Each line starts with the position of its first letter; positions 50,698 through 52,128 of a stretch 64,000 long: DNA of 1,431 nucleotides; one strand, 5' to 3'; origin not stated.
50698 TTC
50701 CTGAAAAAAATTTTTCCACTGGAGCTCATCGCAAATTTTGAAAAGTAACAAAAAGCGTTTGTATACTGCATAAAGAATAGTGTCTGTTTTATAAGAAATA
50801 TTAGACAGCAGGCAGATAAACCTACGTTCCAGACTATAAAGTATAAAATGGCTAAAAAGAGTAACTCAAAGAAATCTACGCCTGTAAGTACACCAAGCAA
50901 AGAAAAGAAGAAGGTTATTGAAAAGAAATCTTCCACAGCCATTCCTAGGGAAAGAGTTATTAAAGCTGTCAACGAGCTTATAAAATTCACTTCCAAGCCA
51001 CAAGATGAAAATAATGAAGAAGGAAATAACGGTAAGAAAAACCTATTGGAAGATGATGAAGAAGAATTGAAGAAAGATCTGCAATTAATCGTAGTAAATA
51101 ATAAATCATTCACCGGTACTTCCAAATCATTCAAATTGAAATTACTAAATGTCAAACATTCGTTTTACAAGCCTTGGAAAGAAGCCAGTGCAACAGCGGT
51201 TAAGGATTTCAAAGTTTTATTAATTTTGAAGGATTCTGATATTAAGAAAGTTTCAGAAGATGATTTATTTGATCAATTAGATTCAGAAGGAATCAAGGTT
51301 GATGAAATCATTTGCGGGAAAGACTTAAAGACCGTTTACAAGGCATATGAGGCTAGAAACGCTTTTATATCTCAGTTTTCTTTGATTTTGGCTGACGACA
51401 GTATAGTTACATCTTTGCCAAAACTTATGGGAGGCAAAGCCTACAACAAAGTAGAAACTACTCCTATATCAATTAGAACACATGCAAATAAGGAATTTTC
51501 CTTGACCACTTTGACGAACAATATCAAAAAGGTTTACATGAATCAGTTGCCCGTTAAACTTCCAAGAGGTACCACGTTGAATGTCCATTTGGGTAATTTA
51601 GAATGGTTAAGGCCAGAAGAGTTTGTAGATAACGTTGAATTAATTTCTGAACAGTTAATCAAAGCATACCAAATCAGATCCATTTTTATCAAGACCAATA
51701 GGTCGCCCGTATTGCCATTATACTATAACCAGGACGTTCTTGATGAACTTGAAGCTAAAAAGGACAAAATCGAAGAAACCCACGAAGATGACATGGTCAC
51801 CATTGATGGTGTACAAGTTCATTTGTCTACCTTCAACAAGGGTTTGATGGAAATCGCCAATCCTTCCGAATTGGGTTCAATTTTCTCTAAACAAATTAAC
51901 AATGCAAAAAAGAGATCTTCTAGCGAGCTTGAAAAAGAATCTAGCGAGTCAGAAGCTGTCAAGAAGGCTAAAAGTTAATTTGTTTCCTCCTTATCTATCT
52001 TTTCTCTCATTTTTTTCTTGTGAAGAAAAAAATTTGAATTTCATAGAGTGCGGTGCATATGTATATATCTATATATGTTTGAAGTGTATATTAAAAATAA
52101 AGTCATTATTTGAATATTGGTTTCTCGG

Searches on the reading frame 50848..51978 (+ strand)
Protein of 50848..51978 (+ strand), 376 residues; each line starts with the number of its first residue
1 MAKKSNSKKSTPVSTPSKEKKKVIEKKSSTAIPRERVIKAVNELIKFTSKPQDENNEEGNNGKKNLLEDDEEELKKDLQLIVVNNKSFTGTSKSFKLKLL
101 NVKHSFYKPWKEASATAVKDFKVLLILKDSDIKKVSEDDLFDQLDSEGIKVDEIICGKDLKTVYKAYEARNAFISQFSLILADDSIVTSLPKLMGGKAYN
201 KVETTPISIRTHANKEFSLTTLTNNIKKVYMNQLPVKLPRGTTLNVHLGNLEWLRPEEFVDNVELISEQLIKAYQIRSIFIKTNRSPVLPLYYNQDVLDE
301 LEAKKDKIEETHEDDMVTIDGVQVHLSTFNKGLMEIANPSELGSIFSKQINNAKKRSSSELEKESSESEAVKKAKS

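Call 7: search_protein_families(library=pfam, proteins=[window:50848-51978:+], max_evalue=0.01)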
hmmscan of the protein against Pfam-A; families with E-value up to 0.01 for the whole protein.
window:50848-51978:+ (376 aa): 1 family
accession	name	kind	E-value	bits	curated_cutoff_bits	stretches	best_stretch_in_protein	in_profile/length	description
PF00687.26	Ribosomal_L1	-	1.4e-26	93.8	32.2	1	72-287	12-198/198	Ribosomal protein L1p/L10e family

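Call 35: find_encoding_contigs(protein=window:50848-51978:+, flank=9000, max_places=10)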
Protein window:50848-51978:+ (376 aa): 24 contigs read that carry it; 10 places shown.
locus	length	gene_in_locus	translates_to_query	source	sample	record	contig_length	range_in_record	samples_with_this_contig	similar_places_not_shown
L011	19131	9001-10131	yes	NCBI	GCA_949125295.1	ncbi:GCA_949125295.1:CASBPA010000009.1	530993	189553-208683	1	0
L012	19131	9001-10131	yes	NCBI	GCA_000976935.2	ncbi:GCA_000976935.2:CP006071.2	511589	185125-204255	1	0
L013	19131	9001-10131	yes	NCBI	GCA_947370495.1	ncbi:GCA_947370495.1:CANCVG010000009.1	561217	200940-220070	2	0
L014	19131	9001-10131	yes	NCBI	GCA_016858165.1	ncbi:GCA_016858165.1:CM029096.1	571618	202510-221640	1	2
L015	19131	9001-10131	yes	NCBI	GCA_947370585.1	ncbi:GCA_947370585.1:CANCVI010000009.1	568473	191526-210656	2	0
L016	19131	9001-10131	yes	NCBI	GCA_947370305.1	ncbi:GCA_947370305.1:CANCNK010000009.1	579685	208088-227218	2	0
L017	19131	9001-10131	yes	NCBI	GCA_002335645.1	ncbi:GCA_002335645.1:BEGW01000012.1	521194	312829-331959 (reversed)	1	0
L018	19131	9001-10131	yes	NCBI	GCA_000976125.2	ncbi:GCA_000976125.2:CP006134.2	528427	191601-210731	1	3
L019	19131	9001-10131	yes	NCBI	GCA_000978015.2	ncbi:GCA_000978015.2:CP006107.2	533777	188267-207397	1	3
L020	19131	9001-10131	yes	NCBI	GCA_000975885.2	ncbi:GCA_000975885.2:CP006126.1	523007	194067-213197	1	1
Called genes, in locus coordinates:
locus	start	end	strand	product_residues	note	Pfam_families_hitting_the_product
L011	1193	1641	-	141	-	-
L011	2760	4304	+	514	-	PF00083:Sugar_tr (weak), PF07690:MFS_1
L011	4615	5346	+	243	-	PF03959:FSH1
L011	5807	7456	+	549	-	PF01566:Nramp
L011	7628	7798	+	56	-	-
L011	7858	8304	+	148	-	PF02284:COX5A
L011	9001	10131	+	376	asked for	PF00687:Ribosomal_L1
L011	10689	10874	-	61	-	PF11403:Metallothio_yeast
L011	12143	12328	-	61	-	PF11403:Metallothio_yeast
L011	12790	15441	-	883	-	PF00172:Zn_clus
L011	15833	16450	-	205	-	PF00160:Pro_isomerase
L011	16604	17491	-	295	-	PF04934:Med6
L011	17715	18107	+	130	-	PF09597:SAM_Ribosomal_mS41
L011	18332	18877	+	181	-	PF21730:Vma22_CCDC115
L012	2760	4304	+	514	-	PF00083:Sugar_tr (weak), PF07690:MFS_1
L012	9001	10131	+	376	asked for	PF00687:Ribosomal_L1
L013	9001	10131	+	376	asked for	PF00687:Ribosomal_L1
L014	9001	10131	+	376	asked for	PF00687:Ribosomal_L1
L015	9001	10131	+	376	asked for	PF00687:Ribosomal_L1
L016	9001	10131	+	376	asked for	PF00687:Ribosomal_L1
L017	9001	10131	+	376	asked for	PF00687:Ribosomal_L1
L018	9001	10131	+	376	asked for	PF00687:Ribosomal_L1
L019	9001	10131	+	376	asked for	PF00687:Ribosomal_L1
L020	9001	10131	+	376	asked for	PF00687:Ribosomal_L1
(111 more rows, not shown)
